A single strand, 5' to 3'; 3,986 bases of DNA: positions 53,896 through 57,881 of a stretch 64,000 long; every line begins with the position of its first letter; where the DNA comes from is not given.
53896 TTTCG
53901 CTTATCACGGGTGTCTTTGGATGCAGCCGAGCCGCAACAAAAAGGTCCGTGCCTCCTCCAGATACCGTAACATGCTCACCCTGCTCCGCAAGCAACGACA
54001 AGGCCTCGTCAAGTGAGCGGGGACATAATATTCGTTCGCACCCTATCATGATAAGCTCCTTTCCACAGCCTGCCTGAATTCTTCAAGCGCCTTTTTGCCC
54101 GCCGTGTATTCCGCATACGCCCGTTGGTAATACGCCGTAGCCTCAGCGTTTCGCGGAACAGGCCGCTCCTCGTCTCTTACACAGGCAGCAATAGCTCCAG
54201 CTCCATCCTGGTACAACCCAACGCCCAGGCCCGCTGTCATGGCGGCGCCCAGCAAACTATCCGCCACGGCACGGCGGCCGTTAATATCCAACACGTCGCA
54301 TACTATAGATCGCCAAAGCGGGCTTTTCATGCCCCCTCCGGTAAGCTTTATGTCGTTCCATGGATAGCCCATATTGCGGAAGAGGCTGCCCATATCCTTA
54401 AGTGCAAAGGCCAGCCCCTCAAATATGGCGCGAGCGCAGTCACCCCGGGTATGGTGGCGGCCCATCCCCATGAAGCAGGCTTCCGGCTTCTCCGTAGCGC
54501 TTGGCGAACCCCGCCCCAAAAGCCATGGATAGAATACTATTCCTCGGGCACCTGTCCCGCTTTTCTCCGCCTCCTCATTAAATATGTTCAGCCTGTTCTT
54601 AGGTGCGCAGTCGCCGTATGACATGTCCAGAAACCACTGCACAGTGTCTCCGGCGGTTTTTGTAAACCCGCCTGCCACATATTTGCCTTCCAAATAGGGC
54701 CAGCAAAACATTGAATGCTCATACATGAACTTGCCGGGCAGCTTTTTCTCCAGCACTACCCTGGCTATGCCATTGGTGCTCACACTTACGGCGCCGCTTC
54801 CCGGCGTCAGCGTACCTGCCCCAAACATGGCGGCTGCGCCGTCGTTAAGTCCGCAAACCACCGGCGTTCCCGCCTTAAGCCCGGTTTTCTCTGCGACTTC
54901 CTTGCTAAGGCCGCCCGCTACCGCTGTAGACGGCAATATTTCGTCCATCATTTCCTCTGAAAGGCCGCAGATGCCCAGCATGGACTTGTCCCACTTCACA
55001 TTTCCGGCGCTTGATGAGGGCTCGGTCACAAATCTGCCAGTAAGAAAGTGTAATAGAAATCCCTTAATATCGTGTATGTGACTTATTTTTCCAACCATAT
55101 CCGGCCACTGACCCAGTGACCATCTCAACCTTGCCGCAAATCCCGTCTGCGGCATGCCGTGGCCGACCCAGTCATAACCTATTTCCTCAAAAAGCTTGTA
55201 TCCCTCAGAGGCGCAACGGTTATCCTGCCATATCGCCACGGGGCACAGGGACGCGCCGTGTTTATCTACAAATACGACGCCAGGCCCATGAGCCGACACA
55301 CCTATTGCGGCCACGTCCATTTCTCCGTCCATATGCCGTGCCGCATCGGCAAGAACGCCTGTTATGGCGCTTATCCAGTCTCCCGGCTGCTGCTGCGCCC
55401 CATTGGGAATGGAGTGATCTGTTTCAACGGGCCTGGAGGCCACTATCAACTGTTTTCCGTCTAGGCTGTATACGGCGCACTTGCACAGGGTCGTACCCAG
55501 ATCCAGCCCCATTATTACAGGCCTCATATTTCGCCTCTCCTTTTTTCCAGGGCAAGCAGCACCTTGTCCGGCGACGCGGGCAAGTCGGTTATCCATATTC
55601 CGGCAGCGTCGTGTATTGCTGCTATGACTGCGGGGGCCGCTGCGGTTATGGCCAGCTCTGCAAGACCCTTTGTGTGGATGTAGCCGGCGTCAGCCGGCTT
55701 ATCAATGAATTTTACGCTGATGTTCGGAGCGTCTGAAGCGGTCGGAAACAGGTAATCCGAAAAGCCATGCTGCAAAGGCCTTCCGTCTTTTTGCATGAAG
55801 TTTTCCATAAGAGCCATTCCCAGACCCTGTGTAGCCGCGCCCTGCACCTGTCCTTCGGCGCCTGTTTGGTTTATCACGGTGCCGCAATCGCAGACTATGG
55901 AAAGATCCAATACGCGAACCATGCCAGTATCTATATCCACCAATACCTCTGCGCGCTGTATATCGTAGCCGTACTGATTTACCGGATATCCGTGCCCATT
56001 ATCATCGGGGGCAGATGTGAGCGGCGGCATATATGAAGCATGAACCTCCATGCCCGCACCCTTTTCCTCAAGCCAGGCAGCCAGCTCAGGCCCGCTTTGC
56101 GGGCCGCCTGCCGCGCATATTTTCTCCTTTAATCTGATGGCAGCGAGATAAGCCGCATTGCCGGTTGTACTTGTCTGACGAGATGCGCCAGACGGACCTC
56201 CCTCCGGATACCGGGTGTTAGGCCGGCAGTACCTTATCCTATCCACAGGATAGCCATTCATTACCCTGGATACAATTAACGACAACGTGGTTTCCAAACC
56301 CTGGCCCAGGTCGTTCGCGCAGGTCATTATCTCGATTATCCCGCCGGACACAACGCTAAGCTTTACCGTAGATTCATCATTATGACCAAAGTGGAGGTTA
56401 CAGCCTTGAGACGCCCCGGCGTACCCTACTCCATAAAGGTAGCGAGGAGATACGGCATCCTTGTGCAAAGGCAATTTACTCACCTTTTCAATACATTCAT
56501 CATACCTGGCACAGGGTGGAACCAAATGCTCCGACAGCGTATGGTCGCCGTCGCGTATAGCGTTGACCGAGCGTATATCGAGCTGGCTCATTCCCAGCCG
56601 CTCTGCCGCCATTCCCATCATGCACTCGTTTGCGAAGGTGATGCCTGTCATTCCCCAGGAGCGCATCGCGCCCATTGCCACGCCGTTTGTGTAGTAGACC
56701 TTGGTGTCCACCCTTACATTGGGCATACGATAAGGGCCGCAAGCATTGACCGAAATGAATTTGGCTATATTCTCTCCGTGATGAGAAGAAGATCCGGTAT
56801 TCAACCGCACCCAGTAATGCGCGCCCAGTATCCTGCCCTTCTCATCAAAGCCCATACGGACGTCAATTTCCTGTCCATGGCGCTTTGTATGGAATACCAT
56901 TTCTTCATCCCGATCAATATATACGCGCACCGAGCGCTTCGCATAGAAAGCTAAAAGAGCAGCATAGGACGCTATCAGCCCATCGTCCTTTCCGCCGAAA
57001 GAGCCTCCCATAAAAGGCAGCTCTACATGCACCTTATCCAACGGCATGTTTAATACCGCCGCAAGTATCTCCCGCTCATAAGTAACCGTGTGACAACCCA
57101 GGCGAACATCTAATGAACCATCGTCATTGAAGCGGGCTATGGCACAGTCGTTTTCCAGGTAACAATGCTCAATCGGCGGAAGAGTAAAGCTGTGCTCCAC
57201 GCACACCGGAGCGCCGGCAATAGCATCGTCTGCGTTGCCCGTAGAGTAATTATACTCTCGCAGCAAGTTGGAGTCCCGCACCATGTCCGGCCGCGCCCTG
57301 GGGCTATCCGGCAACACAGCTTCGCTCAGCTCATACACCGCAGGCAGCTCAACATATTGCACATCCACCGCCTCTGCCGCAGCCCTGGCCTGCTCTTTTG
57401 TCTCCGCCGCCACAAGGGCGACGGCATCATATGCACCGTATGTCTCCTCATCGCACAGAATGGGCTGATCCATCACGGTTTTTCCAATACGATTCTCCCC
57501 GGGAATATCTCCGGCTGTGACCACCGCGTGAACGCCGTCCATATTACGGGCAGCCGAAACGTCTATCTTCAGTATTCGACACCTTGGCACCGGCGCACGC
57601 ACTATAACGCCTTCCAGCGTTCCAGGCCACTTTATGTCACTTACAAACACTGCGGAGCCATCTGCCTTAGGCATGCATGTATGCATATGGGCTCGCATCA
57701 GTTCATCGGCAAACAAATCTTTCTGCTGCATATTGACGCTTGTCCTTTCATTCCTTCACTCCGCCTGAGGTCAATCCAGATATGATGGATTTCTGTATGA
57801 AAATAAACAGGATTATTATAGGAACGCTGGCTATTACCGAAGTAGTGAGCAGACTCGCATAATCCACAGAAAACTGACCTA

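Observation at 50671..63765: Eleven-gene operon mixing a sugar ABC importer, a kinase, two eIF-2B-family proteins, BtpA/SgcQ, a three-subunit Mo-hydroxylase and an M29 peptidase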

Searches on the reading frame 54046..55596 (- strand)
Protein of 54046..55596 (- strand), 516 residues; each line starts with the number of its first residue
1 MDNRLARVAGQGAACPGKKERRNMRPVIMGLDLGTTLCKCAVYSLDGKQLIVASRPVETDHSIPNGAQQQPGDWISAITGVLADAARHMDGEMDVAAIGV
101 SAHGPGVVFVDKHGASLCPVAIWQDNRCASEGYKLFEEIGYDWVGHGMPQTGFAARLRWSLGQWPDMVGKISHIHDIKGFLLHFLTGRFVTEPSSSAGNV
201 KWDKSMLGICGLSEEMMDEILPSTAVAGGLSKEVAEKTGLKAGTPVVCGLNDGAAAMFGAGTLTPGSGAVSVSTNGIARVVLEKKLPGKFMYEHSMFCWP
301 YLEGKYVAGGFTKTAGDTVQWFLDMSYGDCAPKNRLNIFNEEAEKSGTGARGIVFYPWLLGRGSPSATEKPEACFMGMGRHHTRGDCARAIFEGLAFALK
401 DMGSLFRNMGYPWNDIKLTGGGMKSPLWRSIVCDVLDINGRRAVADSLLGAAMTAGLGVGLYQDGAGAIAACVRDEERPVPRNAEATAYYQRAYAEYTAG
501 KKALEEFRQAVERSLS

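Call 3: search_protein_families(library=pfam, proteins=[window:54046-55596:-])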
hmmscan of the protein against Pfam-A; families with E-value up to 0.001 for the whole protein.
window:54046-55596:- (516 aa): 2 families
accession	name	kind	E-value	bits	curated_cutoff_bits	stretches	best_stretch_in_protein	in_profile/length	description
PF00370.27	FGGY_N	-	3e-37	129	28.8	1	27-259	1-245/245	FGGY family of carbohydrate kinases, N-terminal domain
PF02782.22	FGGY_C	-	2.9e-20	73.3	27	1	302-456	34-195/198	FGGY family of carbohydrate kinases, C-terminal domain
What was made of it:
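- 54046..55527 (-): FGGY sugar kinase (493 aa), nested between the Mo-enzyme subunit genes with 4-nt overlaps on both sides. FGGY_N/C (call 3).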

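Call 4: search_protein_families(library=ncbifam, proteins=[window:54046-55596:-])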
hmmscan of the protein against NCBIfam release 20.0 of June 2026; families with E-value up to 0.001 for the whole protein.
window:54046-55596:- (516 aa): 11 families
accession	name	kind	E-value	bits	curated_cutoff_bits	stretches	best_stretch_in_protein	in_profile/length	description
TIGR01312.1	XylB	equivalog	8.3e-73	245.5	380.25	1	29-498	1-477/481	xylulokinase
TIGR01314.1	gntK_FGGY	equivalog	3.1e-45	154.7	648.55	1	28-489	2-479/505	gluconokinase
NF011601.0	PRK15027.1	equivalog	9e-37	126.6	912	1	29-459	3-436/484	xylulokinase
TIGR01311.1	glycerol_kin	equivalog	7.2e-29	100.5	590.35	1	27-515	2-494/496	glycerol kinase GlpK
TIGR02628.1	fuculo_kin_coli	equivalog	1.3e-27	96.9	470.9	1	27-471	2-454/465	L-fuculokinase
NF008187.0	PRK10939.1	equivalog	5.7e-25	87.9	528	2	27-282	5-274/521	autoinducer-2 kinase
NF003154.0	PRK04123.1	equivalog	5.4e-24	84.8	428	1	212-503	237-536/554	ribulokinase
NF000756.0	PRK00047.1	subfamily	1.6e-21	76.2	498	1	26-484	5-476/502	glycerol kinase GlpK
TIGR01234.1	L-ribulokinase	equivalog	4.5e-15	55.4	583.25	1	215-500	233-526/536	ribulokinase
TIGR01315.1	5C_CHO_kinase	subfamily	1.1e-11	44.2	408.7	2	28-271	2-275/541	FGGY family pentulose kinase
TIGR02627.1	rhamnulo_kin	equivalog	5.5e-05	21.9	527.95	0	93-234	66-213/454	rhamnulokinase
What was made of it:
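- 54046..55527 (-): XylB scores 245 bits against a cut-off of 380 (call 4).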

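Call 35: search_solved_structures(query=window:54046-55527:-, max_evalue=1e-15)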
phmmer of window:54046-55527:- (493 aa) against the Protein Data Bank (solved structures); distinct sequences matched with E-value up to 1e-15: 12.
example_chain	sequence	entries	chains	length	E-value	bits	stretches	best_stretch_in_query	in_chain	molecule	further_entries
3gbt_A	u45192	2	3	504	1.3e-37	132.9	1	5-480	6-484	Gluconate kinase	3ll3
2itm_A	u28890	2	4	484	1e-35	126.6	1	6-414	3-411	Xylulose kinase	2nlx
3ifr_A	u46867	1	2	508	2e-35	125.6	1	5-484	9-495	Carbohydrate kinase, FGGY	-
5vm1_A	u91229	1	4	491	4.6e-35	124.4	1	5-480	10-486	Xylulokinase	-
3hz6_A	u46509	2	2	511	2e-27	99.2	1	6-416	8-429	Xylulokinase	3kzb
2zf5_O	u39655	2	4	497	1.2e-19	73.5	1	3-462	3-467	Glycerol kinase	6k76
6k78_A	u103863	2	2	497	1.9e-19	72.9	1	3-462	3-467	Glycerol kinase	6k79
6k78_B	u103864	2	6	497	2.7e-19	72.4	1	3-462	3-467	Glycerol kinase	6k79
6ude_A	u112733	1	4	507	4.9e-18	68.3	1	4-440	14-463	Glycerol kinase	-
5ya0_A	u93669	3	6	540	5.7e-18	68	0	5-301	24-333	Autoinducer-2 kinase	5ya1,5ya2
2dpn_A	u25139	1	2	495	2.3e-17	66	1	5-463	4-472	Glycerol kinase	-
3i8b_A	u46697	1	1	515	8.8e-16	60.8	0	219-431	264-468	Xylulose kinase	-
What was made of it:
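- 54046..55527 (-): The best PDB hits are gluconate kinase 3gbt and xylulokinase 2itm (call 35).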

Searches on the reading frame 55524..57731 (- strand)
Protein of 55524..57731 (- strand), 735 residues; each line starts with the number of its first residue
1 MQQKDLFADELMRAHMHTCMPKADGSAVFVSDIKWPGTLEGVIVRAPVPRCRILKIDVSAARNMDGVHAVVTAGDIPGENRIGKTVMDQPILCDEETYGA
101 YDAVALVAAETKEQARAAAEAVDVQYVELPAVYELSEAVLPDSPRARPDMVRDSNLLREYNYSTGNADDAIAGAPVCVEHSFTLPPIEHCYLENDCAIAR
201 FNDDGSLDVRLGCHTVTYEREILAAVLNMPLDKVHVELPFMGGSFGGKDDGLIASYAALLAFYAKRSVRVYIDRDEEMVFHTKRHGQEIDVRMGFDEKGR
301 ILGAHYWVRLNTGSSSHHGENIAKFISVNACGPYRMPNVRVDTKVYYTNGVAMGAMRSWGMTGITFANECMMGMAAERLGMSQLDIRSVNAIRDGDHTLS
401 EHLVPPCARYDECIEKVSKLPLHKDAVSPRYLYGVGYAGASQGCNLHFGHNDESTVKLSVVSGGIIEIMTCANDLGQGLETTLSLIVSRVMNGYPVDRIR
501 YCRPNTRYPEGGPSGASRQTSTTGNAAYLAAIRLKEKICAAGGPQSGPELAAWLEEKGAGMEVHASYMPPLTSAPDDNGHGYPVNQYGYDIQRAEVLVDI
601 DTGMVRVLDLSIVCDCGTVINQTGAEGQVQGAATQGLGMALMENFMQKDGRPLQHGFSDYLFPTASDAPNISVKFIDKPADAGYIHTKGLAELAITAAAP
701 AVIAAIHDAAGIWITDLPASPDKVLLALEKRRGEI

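Call 3: search_protein_families(library=pfam, proteins=[window:55524-57731:-])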
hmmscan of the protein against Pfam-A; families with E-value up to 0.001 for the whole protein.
window:55524-57731:- (735 aa): 3 families
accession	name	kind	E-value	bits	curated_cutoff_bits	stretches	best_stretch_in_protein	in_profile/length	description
PF02738.23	MoCoBD_1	-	1.1e-61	208.5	27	1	156-391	9-244/244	Molybdopterin cofactor-binding domain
PF20256.3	MoCoBD_2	-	8.1e-55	186.7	27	1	431-669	23-283/283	Molybdopterin cofactor-binding domain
PF01315.27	Ald_Xan_dh_C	-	2.6e-24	86.1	31.3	1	25-130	2-110/110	Aldehyde oxidase and xanthine dehydrogenase, a/b hammerhead domain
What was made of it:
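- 55524..57731 (-): Xanthine-dehydrogenase-family Mo-binding large subunit (735 aa). Ald_Xan_dh_C + MoCoBD_1/2 (call 3).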

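Call 4: search_protein_families(library=ncbifam, proteins=[window:55524-57731:-])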
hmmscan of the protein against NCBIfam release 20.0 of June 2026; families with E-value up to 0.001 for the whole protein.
window:55524-57731:- (735 aa): 13 families
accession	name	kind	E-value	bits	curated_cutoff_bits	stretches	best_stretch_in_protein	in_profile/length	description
TIGR03196.1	pucD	equivalog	3.6e-127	425.8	783.65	2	22-537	15-541/763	xanthine dehydrogenase subunit D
TIGR03311.1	Se_dep_XDH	equivalog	2.2e-110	370.1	830.45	1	19-718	171-840/848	selenium-dependent xanthine dehydrogenase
NF043082.1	XdhA_XDHase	equivalog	6.4e-105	351.9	780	2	20-540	11-547/758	xanthine dehydrogenase subunit XdhA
NF045668.1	pterin_aldehy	equivalog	5.1e-104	349.1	1100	1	21-729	186-905/905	molybdopterin-dependent aldehyde oxidoreductase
TIGR03194.1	4hydrxCoA_A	equivalog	5.4e-99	332.6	994.55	2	22-541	9-532/746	4-hydroxybenzoyl-CoA reductase subunit alpha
NF007426.0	PRK09970.1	equivalog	1.9e-98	330.4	916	2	20-540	16-550/761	xanthine dehydrogenase molybdenum-binding subunit XdhA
TIGR02965.1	xanthine_xdhB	equivalog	5.4e-79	266.2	849.5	2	22-540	13-534/758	xanthine dehydrogenase molybdopterin binding subunit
NF041018.1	glyceraldDH_alpha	equivalog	1.1e-76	258.8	790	2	24-539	17-544/741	glyceraldehyde dehydrogenase subunit alpha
NF041671.1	peri_hyde_PaoC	equivalog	6.6e-72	243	1180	1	36-729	46-732/735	aldehyde oxidoreductase molybdenum-binding subunit PaoC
NF040766.1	CODH_aero_grp5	exception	2.1e-65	221.4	950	2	25-538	20-553/785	aerobic carbon-monoxide dehydrogenase large subunit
TIGR02416.1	CO_dehy_Mo_lg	equivalog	3.2e-53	181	991.15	2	25-395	8-398/770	aerobic carbon-monoxide dehydrogenase large subunit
TIGR03313.1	Se_sel_red_Mo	hypoth_equivalog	8.1e-52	176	1101.9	2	164-730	361-951/951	molybdopterin-dependent oxidoreductase Mo/Fe-S-binding subunit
TIGR02969.1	mam_aldehyde_ox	subfamily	1.1e-40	139.1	1912.3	1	6-710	571-1279/1330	aldehyde oxidase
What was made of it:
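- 55524..57731 (-): It scores below every NCBIfam equivalog cut-off (call 4).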

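Call 20: search_solved_structures(query=window:55524-57731:-, max_evalue=1e-20)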
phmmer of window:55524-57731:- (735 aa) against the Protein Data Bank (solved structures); distinct sequences matched with E-value up to 1e-20: 40.
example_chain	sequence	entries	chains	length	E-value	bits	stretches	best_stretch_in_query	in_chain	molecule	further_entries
1sij_A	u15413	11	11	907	6.2e-70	239.8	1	18-729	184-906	Aldehyde oxidoreductase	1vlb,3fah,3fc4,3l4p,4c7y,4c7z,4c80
1rm6_A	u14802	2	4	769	1.3e-64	222.2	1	20-541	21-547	4-hydroxybenzoyl-CoA reductase alpha subunit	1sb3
3hrd_A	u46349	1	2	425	1.5e-62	215.4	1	20-414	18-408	Nicotinate dehydrogenase large molybdopterin subunit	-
1dgj_A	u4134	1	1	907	1.8e-52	182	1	21-728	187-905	ALDEHYDE OXIDOREDUCTASE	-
7dqx_A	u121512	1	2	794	1.4e-51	179.1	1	24-725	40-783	6-hydroxypseudooxynicotine dehydrogenase complex subunit gamma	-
2ckj_A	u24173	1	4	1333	1.2e-48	169.4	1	21-709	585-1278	XANTHINE OXIDOREDUCTASE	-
2e1q_A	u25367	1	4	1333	4.3e-48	167.6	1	21-709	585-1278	Xanthine dehydrogenase/oxidase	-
1wyg_A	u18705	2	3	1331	8.9e-48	166.6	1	20-708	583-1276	Xanthine dehydrogenase/oxidase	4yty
4yrw_A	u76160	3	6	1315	1.7e-47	165.6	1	20-708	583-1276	Xanthine dehydrogenase/oxidase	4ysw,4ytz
2e3t_A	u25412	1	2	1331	1.8e-47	165.6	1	20-708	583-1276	Xanthine dehydrogenase/oxidase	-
6adj_A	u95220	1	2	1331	1.8e-47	165.6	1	20-708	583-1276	Xanthine dehydrogenase/oxidase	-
6abu_A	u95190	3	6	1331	1.8e-47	165.6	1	20-708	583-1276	Xanthine dehydrogenase/oxidase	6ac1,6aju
6ac4_A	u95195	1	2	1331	1.8e-47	165.6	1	20-708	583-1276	Xanthine dehydrogenase/oxidase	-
3an1_A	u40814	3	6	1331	1.8e-47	165.6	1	20-708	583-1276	Xanthine dehydrogenase/oxidase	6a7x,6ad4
3sr6_C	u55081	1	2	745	8.4e-47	163.3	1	16-698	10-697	Xanthine dehydrogenase/oxidase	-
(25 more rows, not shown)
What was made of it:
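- The closest solved relative of the Mo enzyme is the D. gigas aldehyde oxidoreductase (call 20).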

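Call 80: list_cluster_members(proteins=[window:55524-57731:-, window:50671-51735:-, P0125, P0131, P0136, P0233, P0012, P0018, P0213, P0201])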
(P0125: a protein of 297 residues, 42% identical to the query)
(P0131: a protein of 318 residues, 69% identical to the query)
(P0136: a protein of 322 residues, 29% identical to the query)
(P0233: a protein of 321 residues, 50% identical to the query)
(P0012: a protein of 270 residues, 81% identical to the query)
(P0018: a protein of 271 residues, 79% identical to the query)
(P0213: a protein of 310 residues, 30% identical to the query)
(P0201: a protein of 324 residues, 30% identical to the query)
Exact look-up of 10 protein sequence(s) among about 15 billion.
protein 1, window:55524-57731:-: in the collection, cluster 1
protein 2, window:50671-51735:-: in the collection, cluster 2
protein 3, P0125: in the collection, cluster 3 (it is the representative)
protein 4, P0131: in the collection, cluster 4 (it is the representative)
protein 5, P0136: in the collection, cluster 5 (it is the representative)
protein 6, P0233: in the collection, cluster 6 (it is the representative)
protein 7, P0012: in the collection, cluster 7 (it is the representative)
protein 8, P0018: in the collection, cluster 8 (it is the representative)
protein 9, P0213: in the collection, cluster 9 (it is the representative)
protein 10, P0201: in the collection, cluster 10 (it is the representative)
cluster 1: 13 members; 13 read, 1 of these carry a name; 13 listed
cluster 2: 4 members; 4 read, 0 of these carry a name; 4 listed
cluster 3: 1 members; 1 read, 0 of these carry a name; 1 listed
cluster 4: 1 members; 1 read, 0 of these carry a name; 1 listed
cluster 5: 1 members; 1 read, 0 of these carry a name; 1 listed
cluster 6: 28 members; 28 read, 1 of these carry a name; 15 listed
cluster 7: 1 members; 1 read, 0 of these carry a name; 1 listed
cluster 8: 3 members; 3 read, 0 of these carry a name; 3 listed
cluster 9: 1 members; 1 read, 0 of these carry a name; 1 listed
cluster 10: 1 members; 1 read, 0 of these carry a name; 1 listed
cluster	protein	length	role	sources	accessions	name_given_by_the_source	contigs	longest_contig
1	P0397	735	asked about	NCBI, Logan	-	-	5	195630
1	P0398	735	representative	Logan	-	-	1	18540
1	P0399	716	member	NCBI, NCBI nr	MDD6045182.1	MAG: xanthine dehydrogenase family protein molybdopterin-binding subunit [Clostridia ... | xanthine dehydrogenase family protein molybdopterin-binding subunit [Clostridia bacterium]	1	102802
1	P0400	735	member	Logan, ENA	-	-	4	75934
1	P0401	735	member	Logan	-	-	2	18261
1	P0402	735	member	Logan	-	-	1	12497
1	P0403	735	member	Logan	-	-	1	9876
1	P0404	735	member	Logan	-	-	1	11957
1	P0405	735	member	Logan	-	-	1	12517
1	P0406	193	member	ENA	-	-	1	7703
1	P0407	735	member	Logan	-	-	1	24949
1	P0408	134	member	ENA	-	-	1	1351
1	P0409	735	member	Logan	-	-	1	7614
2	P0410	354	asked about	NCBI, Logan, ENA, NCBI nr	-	-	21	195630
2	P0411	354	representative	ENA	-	-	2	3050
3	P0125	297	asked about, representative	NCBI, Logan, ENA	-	-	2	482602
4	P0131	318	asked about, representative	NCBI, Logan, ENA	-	-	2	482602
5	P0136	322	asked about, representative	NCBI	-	-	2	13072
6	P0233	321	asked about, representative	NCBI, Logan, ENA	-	-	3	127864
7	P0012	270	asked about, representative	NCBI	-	-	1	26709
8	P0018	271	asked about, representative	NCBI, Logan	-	-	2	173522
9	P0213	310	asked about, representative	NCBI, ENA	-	-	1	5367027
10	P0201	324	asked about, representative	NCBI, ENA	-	-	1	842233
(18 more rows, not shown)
